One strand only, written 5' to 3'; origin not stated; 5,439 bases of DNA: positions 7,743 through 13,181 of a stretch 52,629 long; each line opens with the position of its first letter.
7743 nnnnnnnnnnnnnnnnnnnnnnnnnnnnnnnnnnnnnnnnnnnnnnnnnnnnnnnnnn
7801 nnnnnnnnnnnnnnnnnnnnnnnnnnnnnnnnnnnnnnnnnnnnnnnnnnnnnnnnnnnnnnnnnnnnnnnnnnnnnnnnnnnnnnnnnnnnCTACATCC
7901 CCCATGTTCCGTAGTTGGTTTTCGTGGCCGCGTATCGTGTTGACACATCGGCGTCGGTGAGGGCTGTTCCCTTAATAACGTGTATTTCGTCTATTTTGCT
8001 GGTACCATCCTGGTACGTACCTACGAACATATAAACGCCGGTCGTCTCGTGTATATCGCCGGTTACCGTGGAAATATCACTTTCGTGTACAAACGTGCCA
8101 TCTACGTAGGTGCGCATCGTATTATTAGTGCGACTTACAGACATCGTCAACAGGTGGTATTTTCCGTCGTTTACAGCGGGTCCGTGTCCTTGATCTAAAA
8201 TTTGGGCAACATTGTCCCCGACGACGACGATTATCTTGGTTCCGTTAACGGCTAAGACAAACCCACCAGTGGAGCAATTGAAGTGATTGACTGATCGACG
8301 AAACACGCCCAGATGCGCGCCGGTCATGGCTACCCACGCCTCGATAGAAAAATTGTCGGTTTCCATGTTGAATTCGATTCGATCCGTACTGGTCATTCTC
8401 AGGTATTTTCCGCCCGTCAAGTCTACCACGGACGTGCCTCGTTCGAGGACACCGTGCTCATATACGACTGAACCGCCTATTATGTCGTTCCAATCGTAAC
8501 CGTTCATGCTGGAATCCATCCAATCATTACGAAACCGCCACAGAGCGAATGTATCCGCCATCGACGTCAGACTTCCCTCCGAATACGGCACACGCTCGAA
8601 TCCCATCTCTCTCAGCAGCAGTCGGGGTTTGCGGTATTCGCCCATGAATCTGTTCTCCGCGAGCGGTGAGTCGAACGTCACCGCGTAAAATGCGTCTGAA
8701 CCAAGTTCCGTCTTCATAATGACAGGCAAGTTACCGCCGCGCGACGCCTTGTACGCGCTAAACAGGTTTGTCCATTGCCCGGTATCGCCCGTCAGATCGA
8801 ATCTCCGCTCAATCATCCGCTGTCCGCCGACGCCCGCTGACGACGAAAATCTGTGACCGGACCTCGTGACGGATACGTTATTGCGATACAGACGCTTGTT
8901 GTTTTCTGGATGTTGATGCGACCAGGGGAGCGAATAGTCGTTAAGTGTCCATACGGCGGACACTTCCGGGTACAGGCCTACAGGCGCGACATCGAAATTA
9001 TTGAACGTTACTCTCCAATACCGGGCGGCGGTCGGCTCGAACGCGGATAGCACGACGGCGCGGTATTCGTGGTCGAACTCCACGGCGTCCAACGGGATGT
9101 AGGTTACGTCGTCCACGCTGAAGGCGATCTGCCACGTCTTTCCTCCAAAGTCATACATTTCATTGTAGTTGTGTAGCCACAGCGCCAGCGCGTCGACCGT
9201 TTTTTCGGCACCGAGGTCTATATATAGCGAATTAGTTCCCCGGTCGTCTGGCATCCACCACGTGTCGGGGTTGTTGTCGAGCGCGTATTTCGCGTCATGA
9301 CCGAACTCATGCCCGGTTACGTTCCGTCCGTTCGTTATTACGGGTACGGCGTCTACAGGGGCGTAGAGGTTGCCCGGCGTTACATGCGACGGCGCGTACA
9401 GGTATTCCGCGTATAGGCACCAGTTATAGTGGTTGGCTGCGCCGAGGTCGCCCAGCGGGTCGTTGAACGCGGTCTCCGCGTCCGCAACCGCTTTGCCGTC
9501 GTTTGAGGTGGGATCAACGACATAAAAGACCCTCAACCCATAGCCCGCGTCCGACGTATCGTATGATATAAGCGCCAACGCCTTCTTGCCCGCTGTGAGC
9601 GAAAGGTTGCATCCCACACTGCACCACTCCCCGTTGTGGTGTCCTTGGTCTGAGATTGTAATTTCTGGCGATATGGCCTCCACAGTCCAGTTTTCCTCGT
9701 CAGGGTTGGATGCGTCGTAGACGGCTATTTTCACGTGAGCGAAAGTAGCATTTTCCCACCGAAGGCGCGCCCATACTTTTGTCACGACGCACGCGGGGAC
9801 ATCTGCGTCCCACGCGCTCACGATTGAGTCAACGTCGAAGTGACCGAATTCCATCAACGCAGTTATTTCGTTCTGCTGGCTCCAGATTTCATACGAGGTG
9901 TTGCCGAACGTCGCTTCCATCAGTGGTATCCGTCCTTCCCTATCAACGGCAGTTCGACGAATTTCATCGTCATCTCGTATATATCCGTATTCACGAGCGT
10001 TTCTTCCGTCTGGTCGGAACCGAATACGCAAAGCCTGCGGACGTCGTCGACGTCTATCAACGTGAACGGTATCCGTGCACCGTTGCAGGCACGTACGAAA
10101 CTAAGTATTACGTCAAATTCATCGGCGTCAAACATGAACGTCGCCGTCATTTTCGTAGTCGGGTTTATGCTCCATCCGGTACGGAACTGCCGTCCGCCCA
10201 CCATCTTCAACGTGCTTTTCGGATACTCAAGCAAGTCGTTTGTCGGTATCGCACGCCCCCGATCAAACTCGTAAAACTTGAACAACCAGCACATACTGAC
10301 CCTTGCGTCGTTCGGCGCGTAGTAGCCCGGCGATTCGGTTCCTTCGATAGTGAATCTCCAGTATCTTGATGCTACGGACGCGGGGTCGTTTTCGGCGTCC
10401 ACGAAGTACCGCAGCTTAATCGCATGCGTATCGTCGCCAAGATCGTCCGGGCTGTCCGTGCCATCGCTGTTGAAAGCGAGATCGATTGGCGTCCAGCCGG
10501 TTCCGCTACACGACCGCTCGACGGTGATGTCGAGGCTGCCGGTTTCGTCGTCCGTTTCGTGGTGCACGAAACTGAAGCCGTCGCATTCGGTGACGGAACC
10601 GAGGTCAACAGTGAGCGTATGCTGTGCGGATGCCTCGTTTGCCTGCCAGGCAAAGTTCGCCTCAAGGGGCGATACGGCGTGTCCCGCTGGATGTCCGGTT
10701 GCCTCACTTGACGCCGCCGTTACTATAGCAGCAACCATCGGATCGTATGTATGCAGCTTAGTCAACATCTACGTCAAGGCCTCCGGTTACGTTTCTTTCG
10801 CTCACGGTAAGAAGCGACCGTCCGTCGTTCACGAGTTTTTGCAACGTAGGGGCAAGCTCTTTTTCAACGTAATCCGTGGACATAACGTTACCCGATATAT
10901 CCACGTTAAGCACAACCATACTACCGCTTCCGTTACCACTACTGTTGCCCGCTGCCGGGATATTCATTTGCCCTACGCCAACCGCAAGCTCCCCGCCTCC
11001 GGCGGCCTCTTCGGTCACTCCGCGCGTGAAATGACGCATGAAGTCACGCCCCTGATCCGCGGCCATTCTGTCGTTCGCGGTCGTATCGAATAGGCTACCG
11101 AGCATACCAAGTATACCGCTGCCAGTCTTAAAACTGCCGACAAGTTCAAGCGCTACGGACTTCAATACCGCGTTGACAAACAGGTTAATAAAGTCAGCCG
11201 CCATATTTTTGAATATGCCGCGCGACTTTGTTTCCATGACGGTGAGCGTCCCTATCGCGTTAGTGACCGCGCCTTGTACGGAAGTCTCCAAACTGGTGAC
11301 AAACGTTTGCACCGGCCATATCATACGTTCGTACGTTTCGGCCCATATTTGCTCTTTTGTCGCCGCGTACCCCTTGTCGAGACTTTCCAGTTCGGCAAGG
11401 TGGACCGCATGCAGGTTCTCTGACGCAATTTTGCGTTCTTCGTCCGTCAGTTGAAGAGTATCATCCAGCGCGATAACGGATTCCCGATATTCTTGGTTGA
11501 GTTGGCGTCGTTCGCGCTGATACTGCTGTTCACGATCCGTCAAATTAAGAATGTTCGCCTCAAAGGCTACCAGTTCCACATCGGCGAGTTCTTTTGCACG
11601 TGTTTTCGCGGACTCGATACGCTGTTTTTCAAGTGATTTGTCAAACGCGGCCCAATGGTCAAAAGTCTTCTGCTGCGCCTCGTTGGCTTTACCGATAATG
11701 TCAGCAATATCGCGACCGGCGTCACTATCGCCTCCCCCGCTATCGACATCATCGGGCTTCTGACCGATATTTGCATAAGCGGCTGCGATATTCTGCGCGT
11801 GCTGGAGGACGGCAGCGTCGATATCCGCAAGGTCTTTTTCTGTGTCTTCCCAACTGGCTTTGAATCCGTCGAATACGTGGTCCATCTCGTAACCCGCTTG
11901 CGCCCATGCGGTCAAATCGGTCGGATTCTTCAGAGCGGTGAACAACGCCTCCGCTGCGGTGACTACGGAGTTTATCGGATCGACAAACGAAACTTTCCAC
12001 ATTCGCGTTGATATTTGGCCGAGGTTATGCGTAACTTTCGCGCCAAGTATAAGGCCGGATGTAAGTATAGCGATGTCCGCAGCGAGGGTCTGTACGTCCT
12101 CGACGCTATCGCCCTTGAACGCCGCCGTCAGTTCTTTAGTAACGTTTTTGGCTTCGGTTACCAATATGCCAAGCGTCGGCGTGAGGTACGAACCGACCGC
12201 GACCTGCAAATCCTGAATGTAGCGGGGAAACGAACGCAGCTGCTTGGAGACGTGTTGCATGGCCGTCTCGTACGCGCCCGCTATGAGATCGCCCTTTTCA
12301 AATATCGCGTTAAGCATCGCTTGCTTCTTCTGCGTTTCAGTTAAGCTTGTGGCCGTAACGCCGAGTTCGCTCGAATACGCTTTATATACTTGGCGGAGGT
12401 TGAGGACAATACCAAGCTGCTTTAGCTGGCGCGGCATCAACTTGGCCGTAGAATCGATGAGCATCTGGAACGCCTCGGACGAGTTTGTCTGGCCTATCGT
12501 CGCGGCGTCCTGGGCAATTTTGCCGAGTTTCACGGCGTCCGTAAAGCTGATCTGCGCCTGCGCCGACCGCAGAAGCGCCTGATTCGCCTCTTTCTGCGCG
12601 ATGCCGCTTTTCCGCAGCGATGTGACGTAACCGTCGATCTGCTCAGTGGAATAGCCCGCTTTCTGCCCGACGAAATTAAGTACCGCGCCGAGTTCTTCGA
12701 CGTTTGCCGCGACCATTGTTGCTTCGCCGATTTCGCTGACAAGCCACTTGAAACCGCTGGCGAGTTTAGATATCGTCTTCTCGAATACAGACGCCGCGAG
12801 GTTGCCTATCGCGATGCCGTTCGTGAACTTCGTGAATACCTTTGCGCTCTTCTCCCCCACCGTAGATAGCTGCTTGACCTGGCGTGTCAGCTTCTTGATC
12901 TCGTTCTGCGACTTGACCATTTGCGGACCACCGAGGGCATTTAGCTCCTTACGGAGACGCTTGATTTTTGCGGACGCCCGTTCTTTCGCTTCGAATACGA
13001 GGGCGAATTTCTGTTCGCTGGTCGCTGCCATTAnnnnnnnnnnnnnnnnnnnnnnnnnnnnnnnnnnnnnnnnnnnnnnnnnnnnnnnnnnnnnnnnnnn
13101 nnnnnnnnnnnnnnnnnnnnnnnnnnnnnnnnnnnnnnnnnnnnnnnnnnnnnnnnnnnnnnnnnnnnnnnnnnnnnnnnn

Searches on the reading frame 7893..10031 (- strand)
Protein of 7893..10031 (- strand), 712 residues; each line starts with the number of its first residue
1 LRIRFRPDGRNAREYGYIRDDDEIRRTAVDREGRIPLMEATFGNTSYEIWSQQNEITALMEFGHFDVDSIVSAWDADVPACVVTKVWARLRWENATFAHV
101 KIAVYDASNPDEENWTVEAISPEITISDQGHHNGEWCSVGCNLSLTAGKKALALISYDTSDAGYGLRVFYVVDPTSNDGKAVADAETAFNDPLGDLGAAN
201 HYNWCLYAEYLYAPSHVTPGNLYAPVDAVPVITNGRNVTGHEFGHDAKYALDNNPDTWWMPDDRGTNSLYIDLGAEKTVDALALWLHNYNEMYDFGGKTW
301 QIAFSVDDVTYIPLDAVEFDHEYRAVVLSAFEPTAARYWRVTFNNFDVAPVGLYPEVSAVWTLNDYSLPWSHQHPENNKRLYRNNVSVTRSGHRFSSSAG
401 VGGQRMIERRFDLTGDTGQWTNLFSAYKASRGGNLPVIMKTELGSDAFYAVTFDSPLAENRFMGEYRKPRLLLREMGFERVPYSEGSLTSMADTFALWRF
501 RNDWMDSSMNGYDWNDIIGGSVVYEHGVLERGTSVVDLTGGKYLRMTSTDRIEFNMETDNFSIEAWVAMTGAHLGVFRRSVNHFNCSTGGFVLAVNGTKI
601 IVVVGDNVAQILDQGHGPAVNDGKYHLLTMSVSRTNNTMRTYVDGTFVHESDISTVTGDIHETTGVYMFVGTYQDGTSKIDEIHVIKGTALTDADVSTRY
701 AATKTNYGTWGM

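Call 43: search_protein_families(library=phrogs, proteins=[window:7893-10031:-], max_evalue=0.001)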
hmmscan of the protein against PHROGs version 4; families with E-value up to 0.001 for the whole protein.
window:7893-10031:- (712 aa): 1 family
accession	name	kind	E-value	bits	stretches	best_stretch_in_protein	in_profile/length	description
phrog_11633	-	unknown function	0.00048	20.4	1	242-352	44-148/270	-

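Call 115: search_protein_families(library=pfam, proteins=[window:7893-10031:-], max_evalue=0.01)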
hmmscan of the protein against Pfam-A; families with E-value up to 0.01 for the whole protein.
window:7893-10031:- (712 aa): 4 families
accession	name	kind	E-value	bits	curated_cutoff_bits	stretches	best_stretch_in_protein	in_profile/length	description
PF13385.13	Laminin_G_3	-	4.5e-10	40.3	27.6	1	554-697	12-151/151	Concanavalin A-like lectin/glucanases superfamily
PF00754.31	F5_F8_type_C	-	2.4e-08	34.6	28.2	1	244-345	11-114/127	F5/8 type C domain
PF22633.2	F5_F8_type_C_2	-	4.4e-07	30.9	27.8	1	250-341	2-91/91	NedA-like, galactose-binding domain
PF07953.20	Toxin_R_bind_N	-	0.00053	20.2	23.8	1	545-675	40-174/191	Clostridium neurotoxin, N-terminal receptor binding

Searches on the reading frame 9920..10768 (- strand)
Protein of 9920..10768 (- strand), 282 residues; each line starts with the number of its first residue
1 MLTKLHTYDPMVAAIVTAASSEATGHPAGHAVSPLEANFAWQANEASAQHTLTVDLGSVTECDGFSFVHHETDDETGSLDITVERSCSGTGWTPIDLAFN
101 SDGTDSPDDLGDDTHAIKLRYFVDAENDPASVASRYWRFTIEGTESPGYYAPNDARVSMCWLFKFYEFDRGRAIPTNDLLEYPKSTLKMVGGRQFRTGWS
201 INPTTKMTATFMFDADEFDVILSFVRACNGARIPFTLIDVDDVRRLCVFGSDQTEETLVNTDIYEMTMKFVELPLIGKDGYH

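Call 115: search_protein_families(library=pfam, proteins=[window:9920-10768:-], max_evalue=0.01)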
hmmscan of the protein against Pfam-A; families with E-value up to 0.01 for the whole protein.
window:9920-10768:- (282 aa): 2 families
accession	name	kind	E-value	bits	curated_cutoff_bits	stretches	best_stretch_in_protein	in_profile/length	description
PF00754.31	F5_F8_type_C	-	1.6e-05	25.4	28.2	1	18-102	3-90/127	F5/8 type C domain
PF22633.2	F5_F8_type_C_2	-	0.0055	17.7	27.8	0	40-98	11-68/91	NedA-like, galactose-binding domain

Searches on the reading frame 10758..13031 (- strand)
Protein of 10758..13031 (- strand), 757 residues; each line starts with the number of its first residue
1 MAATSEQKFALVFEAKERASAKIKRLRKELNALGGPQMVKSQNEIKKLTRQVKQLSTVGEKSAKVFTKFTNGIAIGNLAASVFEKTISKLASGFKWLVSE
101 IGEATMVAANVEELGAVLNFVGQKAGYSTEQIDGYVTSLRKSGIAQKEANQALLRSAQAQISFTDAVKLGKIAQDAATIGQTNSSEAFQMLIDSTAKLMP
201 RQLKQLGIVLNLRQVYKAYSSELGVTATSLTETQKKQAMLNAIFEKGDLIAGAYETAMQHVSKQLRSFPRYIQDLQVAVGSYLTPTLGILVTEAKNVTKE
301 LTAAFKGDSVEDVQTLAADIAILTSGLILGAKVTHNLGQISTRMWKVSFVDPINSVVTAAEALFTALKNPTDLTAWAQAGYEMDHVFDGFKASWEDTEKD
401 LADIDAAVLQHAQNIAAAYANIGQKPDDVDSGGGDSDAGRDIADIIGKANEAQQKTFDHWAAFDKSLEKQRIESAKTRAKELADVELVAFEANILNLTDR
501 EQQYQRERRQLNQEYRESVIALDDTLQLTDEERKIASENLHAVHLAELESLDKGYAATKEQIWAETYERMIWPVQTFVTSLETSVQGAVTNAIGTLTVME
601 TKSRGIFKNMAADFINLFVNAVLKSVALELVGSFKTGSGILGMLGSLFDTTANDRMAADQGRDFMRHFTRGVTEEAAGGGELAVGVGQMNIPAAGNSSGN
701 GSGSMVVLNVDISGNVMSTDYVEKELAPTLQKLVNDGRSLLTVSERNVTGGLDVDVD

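Call 43: search_protein_families(library=phrogs, proteins=[window:10758-13031:-], max_evalue=0.001)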
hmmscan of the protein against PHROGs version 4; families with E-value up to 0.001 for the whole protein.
window:10758-13031:- (757 aa): 1 family
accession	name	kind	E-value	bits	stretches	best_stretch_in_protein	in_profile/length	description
phrog_3779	-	tail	5.4e-09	35.7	1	165-246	266-354/1225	tail length tape measure protein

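Call 115: search_protein_families(library=pfam, proteins=[window:10758-13031:-], max_evalue=0.01)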
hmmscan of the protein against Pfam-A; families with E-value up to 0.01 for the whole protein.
window:10758-13031:- (757 aa): 0 families
